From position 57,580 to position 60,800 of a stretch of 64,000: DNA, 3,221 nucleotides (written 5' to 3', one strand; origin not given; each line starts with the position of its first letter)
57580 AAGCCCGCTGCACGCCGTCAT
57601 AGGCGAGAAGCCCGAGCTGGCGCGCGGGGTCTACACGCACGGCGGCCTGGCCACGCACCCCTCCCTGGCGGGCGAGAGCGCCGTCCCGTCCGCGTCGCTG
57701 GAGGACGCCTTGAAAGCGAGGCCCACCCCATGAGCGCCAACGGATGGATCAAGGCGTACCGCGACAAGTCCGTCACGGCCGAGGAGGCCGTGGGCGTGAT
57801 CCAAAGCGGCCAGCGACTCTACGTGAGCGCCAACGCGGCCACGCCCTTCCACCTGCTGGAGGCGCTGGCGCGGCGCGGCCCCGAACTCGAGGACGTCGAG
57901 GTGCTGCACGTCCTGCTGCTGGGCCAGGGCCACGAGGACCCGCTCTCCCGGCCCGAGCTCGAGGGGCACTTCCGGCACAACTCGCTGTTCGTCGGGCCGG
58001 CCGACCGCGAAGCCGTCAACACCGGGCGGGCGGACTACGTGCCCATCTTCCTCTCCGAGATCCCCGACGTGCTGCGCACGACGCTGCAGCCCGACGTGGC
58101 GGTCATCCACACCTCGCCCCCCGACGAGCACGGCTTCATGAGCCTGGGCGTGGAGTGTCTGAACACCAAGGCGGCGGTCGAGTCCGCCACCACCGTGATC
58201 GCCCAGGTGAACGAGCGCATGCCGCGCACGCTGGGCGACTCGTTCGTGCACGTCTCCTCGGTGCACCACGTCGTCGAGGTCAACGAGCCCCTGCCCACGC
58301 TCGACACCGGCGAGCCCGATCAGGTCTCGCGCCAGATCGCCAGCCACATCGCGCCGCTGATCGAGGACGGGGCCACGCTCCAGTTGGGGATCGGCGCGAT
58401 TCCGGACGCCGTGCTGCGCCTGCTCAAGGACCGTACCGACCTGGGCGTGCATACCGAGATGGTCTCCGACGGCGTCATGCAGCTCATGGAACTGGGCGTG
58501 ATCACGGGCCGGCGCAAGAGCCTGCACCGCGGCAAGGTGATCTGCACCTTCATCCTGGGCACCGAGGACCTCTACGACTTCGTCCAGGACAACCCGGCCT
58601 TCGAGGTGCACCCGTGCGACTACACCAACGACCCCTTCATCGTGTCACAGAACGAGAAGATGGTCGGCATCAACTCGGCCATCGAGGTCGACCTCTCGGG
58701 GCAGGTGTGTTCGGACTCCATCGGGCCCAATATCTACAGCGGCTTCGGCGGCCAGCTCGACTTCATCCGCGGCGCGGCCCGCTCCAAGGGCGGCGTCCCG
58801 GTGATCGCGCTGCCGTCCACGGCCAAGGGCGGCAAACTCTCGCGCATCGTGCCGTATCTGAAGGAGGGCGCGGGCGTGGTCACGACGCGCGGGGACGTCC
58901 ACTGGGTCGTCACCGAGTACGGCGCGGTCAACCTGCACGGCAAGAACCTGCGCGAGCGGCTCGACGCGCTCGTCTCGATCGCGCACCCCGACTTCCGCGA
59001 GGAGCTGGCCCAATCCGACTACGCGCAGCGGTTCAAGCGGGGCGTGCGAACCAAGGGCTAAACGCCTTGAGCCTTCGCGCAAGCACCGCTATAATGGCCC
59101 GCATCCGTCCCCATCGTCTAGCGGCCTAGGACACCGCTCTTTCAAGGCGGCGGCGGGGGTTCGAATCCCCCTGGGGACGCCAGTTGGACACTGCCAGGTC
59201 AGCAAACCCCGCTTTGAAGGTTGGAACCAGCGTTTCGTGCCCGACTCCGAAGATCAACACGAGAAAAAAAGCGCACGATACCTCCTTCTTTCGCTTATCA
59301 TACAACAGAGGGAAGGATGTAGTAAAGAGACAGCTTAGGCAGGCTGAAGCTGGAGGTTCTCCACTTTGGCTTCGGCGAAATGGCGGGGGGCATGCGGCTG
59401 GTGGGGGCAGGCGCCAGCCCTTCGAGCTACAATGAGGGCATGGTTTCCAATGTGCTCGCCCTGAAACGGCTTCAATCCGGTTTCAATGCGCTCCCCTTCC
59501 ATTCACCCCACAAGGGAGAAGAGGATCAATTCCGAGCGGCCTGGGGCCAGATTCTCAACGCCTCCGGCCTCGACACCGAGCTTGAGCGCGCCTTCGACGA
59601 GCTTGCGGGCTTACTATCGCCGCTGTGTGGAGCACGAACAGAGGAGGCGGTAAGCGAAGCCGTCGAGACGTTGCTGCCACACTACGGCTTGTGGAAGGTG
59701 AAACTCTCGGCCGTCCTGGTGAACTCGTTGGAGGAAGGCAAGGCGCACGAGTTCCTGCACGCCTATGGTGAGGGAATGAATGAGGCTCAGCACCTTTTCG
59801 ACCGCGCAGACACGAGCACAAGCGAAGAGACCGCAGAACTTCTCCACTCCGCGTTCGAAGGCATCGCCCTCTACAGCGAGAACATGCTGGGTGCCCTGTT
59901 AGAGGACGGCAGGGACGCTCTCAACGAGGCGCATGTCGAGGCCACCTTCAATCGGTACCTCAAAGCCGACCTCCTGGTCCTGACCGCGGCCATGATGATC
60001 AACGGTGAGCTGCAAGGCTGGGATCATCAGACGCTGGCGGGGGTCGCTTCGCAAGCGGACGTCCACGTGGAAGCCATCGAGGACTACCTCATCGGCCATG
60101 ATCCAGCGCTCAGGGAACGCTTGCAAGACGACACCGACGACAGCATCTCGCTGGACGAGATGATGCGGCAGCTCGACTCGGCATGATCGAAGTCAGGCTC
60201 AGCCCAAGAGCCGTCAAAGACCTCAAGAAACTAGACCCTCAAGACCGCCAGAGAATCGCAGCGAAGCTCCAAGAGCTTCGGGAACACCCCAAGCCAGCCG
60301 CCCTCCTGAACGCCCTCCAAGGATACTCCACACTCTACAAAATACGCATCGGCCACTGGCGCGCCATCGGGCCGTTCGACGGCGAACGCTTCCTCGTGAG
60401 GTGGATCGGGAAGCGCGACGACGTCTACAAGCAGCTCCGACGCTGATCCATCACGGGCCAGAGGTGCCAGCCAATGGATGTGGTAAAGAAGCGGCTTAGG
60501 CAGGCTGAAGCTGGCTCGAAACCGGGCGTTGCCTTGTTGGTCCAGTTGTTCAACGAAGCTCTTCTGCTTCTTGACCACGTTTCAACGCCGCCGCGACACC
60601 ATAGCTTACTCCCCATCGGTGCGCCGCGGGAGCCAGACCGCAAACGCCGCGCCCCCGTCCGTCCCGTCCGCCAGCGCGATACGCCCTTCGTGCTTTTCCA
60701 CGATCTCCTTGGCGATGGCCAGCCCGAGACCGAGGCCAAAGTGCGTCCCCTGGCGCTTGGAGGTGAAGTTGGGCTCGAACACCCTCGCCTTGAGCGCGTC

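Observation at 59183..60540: Lower-GC cassette next to tRNA-Glu, bounded by 39-bp direct repeats and carrying a RelE/ParE toxin with an unusually large upstream partner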

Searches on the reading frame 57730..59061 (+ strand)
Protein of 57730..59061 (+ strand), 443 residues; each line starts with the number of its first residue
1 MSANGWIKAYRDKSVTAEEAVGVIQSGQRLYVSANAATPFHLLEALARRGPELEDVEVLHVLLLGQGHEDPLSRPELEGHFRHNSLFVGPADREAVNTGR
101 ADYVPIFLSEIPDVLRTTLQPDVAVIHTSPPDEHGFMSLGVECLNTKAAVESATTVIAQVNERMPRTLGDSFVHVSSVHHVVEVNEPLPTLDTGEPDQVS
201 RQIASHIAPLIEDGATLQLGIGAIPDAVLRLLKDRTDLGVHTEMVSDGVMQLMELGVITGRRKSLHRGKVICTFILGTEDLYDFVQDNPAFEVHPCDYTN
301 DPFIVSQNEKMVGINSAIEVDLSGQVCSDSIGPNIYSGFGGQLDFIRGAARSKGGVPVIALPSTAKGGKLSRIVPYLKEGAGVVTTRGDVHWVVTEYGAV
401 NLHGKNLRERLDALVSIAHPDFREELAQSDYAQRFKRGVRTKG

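Call 13: find_related_loci(query=window:57730-59061:+, collection=genome_contigs, flank=6000)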
Query window:57730-59061:+ (443 aa) in genome_contigs; peptide patterns used: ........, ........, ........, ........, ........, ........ (x = any residue, [..] = any of these).
600 stretches matched a pattern (row limit reached: there are more); 513 encode a relative of the query (tblastn E <= 1e-3); the best 80 are kept; 80 distinct loci.
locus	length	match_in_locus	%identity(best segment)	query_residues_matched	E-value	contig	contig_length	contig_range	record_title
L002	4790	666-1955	73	6-435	0e+0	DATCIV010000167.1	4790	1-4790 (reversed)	MAG TPA_asm: Candidatus Bipolaricaulota bacterium isolate SMAG_U7868 k141_3217734, whole genome shotgun sequence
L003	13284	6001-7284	69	5-435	0e+0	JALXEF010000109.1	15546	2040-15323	MAG: candidate division WOR-3 bacterium isolate T2_metabat2_scaf2bin.364 T2_NODE_3875_length_15546_cov_3.075102, whole g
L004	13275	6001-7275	68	6-429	0e+0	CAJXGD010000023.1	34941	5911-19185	TPA_asm: uncultured bacterium isolate SRR4028170_bin.16_MetaBAT_v2.12.1_MAG genome assembly, contig: NODE_274_length_349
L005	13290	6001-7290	67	3-435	0e+0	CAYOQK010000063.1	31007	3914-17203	MAG TPA_asm: uncultured bacterium isolate binchicken_co219_10 genome assembly, contig: k141_203474, whole genome shotgun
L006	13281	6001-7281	68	6-435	0e+0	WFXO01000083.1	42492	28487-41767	MAG: candidate division WOR-3 bacterium isolate S141_55 k151_368030, whole genome shotgun sequence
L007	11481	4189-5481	67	6-438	0e+0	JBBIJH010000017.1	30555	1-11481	MAG: Ignavibacteriales bacterium isolate QH2F170213_bin_158 NODE_1714_length_30555_cov_4.886525, whole genome shotgun se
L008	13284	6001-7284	66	6-435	0e+0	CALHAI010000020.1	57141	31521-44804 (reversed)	MAG: uncultured Blastocatellia bacterium isolate H1_Bin_METABAT__179_1_1 genome assembly, contig: c_000000254449, whole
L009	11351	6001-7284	65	6-435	0e+0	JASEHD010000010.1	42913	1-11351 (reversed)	MAG: Bacteroidota bacterium isolate Yes70-14 NODE_10_length_42913_cov_5.169700, whole genome shotgun sequence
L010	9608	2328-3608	66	6-436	0e+0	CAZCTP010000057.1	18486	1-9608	MAG TPA_asm: uncultured Thermodesulfobacteriota bacterium isolate binchicken_co172_233 genome assembly, contig: NODE_242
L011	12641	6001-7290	65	6-437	0e+0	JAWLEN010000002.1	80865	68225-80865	MAG: Candidatus Aminicenantes bacterium isolate 20BLK6-1.bin.65 NODE_148_length_80865_cov_13.248780, whole genome shotgu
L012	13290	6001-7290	64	6-437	0e+0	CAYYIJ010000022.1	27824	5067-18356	MAG TPA_asm: uncultured Chlorobiaceae bacterium isolate SRP257756_co1_228 genome assembly, contig: NODE_1196_length_2782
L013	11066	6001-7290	66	6-437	0e+0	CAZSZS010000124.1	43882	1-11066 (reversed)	MAG TPA_asm: uncultured Eubacteriales bacterium isolate SRP185410_co1_466 genome assembly, contig: k141_1156650, whole g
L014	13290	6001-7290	66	6-437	0e+0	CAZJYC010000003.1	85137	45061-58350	MAG TPA_asm: uncultured Eubacteriales bacterium isolate binchicken_co327_166 genome assembly, contig: NODE_12_length_851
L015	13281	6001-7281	67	6-436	0e+0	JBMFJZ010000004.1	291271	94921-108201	MAG: Bacteroidota bacterium isolate KM4336-10 NODE_4_length_291271_cov_38.714853, whole genome shotgun sequence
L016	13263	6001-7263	68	6-428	0e+0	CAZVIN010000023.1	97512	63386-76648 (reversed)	MAG TPA_asm: uncultured Eubacteriales bacterium isolate SRP231805_co4_39 genome assembly, contig: k141_445473, whole gen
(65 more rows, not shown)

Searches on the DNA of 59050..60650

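Call 69: search_rna_families(source=window, start=59050, end=60650, threshold=evalue, max_evalue=5)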
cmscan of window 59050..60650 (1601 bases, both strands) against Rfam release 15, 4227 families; matches with E-value up to 5: 5.
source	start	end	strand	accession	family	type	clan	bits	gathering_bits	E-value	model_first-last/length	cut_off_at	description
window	59107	59179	+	RF00005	tRNA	Gene; tRNA;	CL00001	61.2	29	2.1e-12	1-71/71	no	tRNA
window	59107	59180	-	RF04354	Plastid-ycf2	Cis-reg;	-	24.6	65.7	0.027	1-75/75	no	Plastid-ycf2 5UTR RNA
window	59155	59171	-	RF04351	Plastid-psbl-rps4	Cis-reg;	-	18.3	68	1.1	9-25/53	no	Plastid-psbl-rps4 3UTR RNA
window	59130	59178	+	RF01684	mascRNA-menRNA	Gene;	-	17.1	42.5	3.1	1-56/56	no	MALAT1-associated small cytoplasmic RNA/MEN beta RNA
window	59113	59182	+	RF00233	Tymo_tRNA-like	Cis-reg;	-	15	40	3.9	1-84/84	no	Tymovirus/Pomovirus/Furovirus tRNA-like 3' UTR element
